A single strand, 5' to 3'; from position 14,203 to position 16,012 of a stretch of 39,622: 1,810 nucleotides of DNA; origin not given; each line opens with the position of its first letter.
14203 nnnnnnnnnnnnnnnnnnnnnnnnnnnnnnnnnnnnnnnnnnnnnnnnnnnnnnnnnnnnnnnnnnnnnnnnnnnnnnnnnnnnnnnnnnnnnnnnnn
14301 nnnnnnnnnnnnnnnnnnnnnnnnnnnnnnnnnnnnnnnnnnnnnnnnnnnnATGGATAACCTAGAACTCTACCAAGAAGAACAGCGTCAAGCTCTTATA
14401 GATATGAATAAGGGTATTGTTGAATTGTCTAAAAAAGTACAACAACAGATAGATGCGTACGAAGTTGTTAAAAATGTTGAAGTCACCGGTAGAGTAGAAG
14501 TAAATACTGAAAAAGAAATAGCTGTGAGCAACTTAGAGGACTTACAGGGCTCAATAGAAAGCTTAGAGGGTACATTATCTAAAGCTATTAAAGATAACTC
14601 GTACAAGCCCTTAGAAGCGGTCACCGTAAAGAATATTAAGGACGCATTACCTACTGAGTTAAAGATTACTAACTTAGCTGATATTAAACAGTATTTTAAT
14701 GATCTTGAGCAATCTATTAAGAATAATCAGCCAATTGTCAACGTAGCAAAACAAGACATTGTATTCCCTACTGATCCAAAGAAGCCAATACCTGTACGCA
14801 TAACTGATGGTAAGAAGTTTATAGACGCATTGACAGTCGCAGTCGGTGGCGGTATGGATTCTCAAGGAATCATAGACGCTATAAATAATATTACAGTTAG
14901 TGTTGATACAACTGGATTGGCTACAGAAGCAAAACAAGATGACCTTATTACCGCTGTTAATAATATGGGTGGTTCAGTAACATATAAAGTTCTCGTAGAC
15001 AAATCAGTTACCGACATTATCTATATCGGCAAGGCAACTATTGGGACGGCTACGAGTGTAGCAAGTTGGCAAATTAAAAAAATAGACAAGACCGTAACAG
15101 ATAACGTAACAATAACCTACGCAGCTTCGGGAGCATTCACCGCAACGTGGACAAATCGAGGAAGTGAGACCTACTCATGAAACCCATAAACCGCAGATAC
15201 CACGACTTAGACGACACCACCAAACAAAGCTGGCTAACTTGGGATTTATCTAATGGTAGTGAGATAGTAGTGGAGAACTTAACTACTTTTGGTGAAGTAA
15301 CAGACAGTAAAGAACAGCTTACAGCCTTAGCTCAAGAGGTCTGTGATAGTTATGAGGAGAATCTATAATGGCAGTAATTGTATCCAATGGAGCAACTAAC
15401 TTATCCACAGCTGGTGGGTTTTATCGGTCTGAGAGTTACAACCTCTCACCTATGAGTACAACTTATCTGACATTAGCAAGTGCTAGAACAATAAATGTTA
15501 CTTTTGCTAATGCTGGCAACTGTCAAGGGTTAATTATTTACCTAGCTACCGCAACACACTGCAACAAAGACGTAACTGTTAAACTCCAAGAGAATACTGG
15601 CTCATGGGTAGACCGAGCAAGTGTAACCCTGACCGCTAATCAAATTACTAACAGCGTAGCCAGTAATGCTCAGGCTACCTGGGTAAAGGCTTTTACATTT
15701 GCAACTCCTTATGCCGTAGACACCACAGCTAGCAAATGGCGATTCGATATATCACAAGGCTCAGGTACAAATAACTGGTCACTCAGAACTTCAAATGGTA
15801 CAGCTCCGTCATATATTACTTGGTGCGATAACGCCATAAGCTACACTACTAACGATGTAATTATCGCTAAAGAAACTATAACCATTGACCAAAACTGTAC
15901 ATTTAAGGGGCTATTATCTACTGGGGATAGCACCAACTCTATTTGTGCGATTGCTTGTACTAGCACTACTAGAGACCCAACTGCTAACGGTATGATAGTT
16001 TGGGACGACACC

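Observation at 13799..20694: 6.9-kb gene block inserted between portal and prohead protease in an otherwise canonical HK97-type head module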

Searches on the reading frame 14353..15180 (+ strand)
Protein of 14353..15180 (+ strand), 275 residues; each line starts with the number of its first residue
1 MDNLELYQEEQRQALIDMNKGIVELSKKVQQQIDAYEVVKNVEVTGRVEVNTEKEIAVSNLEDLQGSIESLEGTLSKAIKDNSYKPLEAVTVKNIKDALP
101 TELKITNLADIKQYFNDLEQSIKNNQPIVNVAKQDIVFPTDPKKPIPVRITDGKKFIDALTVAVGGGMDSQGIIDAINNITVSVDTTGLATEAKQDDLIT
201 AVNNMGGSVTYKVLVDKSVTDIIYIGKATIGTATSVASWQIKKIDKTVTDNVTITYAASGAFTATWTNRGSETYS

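Call 4: search_protein_families(library=pfam, proteins=[window:14353-15180:+], max_evalue=0.1)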
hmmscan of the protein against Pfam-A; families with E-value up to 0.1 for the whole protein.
window:14353-15180:+ (275 aa): 2 families
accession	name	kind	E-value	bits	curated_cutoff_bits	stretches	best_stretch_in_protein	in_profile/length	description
PF13131.11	DUF3951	-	0.054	14.1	26.3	0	77-95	30-48/52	Protein of unknown function (DUF3951)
PF02831.20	gpW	-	0.076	13.3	22.5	0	95-125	26-56/66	gpW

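Call 5: search_protein_families(library=phrogs, proteins=[window:14353-15180:+], max_evalue=0.01)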
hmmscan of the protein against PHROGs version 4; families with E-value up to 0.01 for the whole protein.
window:14353-15180:+ (275 aa): 1 family
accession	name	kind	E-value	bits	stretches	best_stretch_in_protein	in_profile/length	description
phrog_17597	-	unknown function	0.0084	16.6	0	22-87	48-109/243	-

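Call 17: find_homologous_proteins(query=window:14353-15180:+)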
Query window:14353-15180:+ (275 aa): 101 proteins with E <= 0.001 among 1352 candidates.
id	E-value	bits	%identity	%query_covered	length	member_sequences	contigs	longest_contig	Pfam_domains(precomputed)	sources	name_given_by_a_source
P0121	9.9e-168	574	100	100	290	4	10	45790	-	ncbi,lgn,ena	-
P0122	5.1e-116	404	65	100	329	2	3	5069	-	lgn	-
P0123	7.5e-109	381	68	100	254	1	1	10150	-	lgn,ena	-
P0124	1.7e-108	380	70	100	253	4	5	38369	-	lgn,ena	-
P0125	1.4e-86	308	65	94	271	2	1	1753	-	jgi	-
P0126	2.3e-86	307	61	100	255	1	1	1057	-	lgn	-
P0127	4.1e-73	264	52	100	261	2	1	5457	-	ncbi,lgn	-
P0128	1.3e-70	256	50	100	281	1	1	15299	-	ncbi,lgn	-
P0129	2.4e-57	212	46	100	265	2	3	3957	-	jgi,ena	-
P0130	7.8e-53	198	58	60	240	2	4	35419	-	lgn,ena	-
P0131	1.3e-51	194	43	100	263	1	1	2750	-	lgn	-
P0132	5.5e-50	188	45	99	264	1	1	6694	-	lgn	-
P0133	1.9e-45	173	39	100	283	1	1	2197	-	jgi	jgi:hypothetical protein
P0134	1.2e-44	171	56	59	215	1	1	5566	-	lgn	-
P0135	1.3e-44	171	50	67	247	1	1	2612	-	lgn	-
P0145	4.8e-38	149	47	62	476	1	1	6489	PF23991.2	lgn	-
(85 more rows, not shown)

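Call 31: search_solved_structures(query=window:14353-15180:+, max_evalue=1)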
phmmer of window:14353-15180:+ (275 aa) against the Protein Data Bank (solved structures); distinct sequences matched with E-value up to 1: 6.
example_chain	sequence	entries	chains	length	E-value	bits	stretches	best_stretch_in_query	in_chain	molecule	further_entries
3lf9_A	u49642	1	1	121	0.26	14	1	174-252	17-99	4E10_D0_1IS1A_001_C (T161)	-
2ltr_A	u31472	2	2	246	0.46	13.2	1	25-86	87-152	Protein RDE-4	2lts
5u6m_A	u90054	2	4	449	0.79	12.4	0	44-105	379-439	UDP-glycosyltransferase 74F2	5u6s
5u6n_A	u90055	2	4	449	0.79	12.4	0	44-105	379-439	UDP-glycosyltransferase 74F2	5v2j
5v2k_A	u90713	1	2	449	0.79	12.4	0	44-105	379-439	UDP-glycosyltransferase 74F2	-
6wmr_Z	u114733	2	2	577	0.89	12.3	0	13-68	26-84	RNA polymerase sigma factor RpoD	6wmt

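Call 37: search_dna_similar(query=window:14353-15180:+, collection=phages, mode=protein, max_rows=30, max_evalue=0.01)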
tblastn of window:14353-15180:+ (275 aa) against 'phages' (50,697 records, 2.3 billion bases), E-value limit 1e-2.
No match.

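Call 51: search_protein_families(library=pfam, proteins=[P0145], max_evalue=0.01)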
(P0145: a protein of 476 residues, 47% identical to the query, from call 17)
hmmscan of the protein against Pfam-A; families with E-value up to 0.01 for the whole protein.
P0145 (476 aa): 7 families
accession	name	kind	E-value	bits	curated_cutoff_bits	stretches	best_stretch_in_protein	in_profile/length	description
PF23991.1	DUF7310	-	3.5e-11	43.9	40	0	337-376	39-78/83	Coiled-coil region of unknown function (DUF7310)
PF04513.17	Baculo_PEP_C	-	5.2e-05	23.8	38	1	228-345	19-132/140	Baculovirus polyhedron envelope protein, PEP, C terminus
PF03670.18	UPF0184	-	0.00059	20.6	21.5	0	354-375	31-52/83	Uncharacterised protein family (UPF0184)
PF10046.14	BLOC1_2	-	0.0011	19.8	33.4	0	231-301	22-88/96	Biogenesis of lysosome-related organelles complex-1 subunit 2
PF01442.23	Apolipoprotein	-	0.0015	18.7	90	1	266-382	6-118/190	Apolipoprotein A1/A4/E domain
PF04108.17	ATG17_like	-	0.005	16.8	43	0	244-385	36-156/355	Autophagy protein ATG17-like domain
PF08336.16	P4Ha_N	-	0.0064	16.7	25.3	0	345-386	3-44/135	Prolyl 4-Hydroxylase alpha-subunit, N-terminal region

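Call 59: search_solved_structures(query=A4, max_evalue=5)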
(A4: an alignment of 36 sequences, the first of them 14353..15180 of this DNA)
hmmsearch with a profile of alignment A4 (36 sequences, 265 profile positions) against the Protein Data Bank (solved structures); distinct sequences matched with E-value up to 5: 5.
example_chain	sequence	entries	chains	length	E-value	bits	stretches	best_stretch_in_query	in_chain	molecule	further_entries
9s2g_Z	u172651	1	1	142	0.67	12.8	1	11-95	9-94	Pre-mRNA-splicing factor cwf18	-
8j0h_A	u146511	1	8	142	3.2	10.6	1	11-83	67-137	Uncharacterized protein C4H3.06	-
5j0i_A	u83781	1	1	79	3.4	10.5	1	11-68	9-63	Designed protein 2L6HC3_12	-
5j0h_A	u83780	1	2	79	3.8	10.3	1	11-75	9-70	Design construct 2L6HC3_13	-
2v71_A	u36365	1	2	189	4.3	10.1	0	10-127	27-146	NUCLEAR DISTRIBUTION PROTEIN NUDE-LIKE 1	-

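Call 67: predict_structure(alignment_id=A4)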
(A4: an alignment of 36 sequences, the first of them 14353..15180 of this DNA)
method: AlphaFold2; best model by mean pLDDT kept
length: 275 residues; sequences in the alignment: 36
mean_pLDDT: 60.0   pTM: 0.28
mean pLDDT of the five models: 60.0, 59.1, 57.3, 57.0, 52.6
residues with pLDDT >= 90: 2; 70-90: 80; 50-70: 110; < 50: 83
segments of 3 or more residues with pLDDT < 50: 36-60, 83-96, 98-105, 125-141, 143-150, 165-168
pLDDT, mean of each block of 10 residues (from residue 1): 62 72 74 56 36 41 59 63 44 41 48 60 46 36 42 50 50 72 65 70 65 86 85 66 79 60 83 78
secondary structure, 60 per line:
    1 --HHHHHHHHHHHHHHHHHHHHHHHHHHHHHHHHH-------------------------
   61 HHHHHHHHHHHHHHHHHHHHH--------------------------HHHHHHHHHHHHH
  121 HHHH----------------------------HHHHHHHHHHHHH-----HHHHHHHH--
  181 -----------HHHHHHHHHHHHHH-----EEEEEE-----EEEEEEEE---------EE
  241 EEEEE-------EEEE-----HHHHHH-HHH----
elements in order: H3-35 H61-81 H108-124 H153-165 H171-178 H192-205 E211-216 E222-229 E239-245 E253-256 H262-267
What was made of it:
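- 14353..15180 (+): g275, the stalk/adaptor. It has a lineage-specific helical N-domain (aa 1-165), a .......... motif and a portable C-terminal beta domain of about 65 aa (aa ~211-275). The AlphaFold2 model is poor (pLDDT 60, call 67).
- Checked: 'Coiled-coil' for g275 is only a low-confidence helical model (pLDDT 60, call 67).
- It has a helical, low-confidence model typical of scaffolds (call 67).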

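Call 70: fold_search(model_id=the predicted structure, library=pdb)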
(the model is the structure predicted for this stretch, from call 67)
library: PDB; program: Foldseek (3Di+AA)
matches with E <= 10: 396; with E <= 0.001: 0
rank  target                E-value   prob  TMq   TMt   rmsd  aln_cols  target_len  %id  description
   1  4k90_B                7.8e-02  0.41  0.13  0.16  13.4        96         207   11  Extracellular metalloproteinase from Aspergillus (released 2013-10-23)
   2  8t1l_V                1.9e-01  0.28  0.19  0.19  27.1       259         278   12  Atomic model of the mammalian mouse Mediator complex with CKM module (released 2024-07-03)
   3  6w1s_V                2.2e-01  0.35  0.20  0.21  26.4       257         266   11  Atomic model of the mammalian Mediator complex (released 2021-03-10)
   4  8t9d_V                2.2e-01  0.25  0.19  0.19  26.2       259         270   10  CryoEM structure of TR-TRAP (released 2024-07-03)
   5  2x5h_A                2.9e-01  0.54  0.15  0.35   6.3        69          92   10  Crystal structure of the ORF131 L26M L51M double mutant from Sulfolobus islandicus rudivirus 1 (released 2010-07-21)
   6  9b23_E                3.5e-01  0.07  0.11  0.11  28.1       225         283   11  Cryo-EM structure of Nap1 core (released 2024-11-27)
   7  9obo_C                4.5e-01  0.09  0.14  0.07  24.5       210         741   10  Crystal structure of Mycobacterium tuberculosis isocitrate lyase 2 fixed in the apo form with disulfide bonds (released 2026-03-18)
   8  2x5h_D                4.7e-01  0.35  0.15  0.33   5.9        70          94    8  Crystal structure of the ORF131 L26M L51M double mutant from Sulfolobus islandicus rudivirus 1 (released 2010-07-21)
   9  7lbm_z                5.1e-01  0.21  0.13  0.23  21.0       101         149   12  Structure of the human Mediator-bound transcription pre-initiation complex (released 2021-03-24)
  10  6edw_D                5.1e-01  0.11  0.13  0.07  19.2       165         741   10  Crystal structure of Mycobacterium tuberculosis ICL2 in the apo form (released 2019-08-14)
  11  6jqv_B                6.1e-01  0.12  0.15  0.22  17.1       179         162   10  Crystal structure of Arabidopsis thaliana NRP2 (released 2019-07-10)
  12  5day_B                6.1e-01  0.09  0.13  0.17  16.9       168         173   14  The structure of NAP1-Related Protein(NRP1) in Arabidopsis (released 2016-09-21)
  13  2x5h_C                6.5e-01  0.35  0.15  0.34   6.0        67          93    9  Crystal structure of the ORF131 L26M L51M double mutant from Sulfolobus islandicus rudivirus 1 (released 2010-07-21)
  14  1fxk_B                6.5e-01  0.15  0.13  0.28  12.2       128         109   15  CRYSTAL STRUCTURE OF ARCHAEAL PREFOLDIN (GIMC). (released 2000-12-06)
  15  9iqn                  8.9e-01  0.21  0.13  0.26   6.8        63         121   16  CatM-W86A-L6R, a SnoaL-like protein in complex with substrate mimic L6R (released 2025-07-16)
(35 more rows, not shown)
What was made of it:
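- Tried and rejected: The profile against PDB sequences also found nothing (calls 59, 67, 70).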

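Call 100: search_protein_families(library=ncbifam, proteins=[window:14353-15180:+], max_evalue=0.01)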
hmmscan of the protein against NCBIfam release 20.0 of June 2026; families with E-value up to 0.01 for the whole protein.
window:14353-15180:+ (275 aa): 1 family
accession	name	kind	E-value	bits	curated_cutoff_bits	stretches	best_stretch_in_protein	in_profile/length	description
TIGR03710.1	OAFO_sf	subfamily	0.0021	16.7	482.75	1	186-248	300-362/561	2-oxoacid:acceptor oxidoreductase subunit alpha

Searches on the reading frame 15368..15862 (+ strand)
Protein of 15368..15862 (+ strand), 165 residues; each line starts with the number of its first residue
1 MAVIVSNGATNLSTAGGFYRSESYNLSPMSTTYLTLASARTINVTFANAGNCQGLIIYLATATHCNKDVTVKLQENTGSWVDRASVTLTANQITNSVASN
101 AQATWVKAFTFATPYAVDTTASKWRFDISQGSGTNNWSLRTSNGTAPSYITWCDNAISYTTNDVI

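Call 93: search_protein_representatives(protein=window:15368-15862:+)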
Query: 165 residues. Proteins with E-value up to 0.001 (for the whole library): 272; up to 1e-10: 187; up to 1e-30: 53. The best 150 are listed.
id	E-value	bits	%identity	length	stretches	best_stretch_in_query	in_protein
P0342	3.7e-61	221.8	64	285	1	1-165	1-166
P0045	8.4e-53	194.7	62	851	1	1-164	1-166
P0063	1.4e-47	177.7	64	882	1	10-164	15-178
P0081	1.5e-46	174.4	54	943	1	1-165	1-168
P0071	2.1e-46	173.9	60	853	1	1-165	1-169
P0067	2.9e-46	173.4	59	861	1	10-165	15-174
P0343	8.8e-46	171.9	55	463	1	9-165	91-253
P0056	3.3e-45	170.0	60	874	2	7-164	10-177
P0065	1.6e-44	167.8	61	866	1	1-164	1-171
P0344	2.0e-44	167.5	55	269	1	1-165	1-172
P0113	2.0e-43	164.2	55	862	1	1-164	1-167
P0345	3.0e-43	163.7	60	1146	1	1-165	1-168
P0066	4.5e-43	163.1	60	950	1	1-164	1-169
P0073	2.1e-42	160.9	52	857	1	1-165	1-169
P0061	5.6e-42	159.5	60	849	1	1-164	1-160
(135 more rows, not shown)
